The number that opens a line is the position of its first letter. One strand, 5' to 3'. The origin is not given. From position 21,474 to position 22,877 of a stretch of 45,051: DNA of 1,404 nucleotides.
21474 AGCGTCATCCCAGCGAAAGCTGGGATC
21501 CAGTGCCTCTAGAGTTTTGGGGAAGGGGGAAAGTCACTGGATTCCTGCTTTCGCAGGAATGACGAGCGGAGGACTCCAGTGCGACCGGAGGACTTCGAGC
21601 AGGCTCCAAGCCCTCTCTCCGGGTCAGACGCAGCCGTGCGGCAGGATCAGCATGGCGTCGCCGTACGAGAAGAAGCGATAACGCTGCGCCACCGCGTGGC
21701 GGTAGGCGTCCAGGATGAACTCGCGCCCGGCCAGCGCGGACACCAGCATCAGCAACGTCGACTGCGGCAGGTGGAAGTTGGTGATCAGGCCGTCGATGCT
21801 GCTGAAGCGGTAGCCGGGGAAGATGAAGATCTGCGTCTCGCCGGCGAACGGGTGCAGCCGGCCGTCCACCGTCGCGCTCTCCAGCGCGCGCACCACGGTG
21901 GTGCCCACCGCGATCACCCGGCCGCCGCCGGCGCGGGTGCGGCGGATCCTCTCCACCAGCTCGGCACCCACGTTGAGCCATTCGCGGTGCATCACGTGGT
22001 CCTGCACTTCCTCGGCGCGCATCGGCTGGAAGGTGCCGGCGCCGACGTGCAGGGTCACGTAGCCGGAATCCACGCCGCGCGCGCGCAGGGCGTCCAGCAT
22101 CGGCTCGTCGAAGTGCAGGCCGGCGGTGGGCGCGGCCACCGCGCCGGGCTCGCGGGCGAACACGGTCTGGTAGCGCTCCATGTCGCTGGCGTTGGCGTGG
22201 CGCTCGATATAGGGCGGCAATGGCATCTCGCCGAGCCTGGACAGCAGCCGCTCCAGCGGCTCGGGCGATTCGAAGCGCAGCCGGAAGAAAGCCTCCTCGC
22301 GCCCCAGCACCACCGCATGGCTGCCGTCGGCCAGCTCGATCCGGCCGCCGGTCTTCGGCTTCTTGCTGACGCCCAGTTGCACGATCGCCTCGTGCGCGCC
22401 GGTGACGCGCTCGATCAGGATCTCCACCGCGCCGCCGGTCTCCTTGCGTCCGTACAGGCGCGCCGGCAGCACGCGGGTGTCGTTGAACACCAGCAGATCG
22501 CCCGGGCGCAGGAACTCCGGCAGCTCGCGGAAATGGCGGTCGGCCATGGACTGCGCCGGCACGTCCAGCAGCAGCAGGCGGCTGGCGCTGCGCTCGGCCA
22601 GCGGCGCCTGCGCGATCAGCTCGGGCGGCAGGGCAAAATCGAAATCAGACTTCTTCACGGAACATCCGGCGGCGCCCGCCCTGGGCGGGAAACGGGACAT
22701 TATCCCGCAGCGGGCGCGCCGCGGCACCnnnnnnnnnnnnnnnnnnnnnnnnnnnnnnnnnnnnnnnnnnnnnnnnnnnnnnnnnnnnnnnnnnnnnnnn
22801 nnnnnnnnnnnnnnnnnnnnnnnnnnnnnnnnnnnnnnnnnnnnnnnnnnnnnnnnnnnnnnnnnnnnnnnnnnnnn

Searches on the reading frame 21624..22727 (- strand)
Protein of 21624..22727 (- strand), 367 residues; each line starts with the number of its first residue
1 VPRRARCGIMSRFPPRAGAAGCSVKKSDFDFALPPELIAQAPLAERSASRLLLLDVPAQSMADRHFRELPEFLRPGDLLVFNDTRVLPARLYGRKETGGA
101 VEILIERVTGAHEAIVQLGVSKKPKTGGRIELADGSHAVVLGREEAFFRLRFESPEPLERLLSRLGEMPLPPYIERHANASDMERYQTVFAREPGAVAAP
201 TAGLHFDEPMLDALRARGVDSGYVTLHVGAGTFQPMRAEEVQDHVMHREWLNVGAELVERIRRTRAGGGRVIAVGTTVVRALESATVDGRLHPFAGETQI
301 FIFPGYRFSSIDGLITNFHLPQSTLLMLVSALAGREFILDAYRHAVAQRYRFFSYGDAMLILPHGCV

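Call 71: search_protein_families(library=pfam, proteins=[window:21624-22727:-], max_evalue=0.00001)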
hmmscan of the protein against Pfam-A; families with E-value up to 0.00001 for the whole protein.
window:21624-22727:- (367 aa): 1 family
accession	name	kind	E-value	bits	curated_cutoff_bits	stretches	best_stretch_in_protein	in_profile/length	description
PF02547.20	Queuosine_synth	-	1.4e-131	438.9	25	1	27-361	2-322/322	Queuosine biosynthesis protein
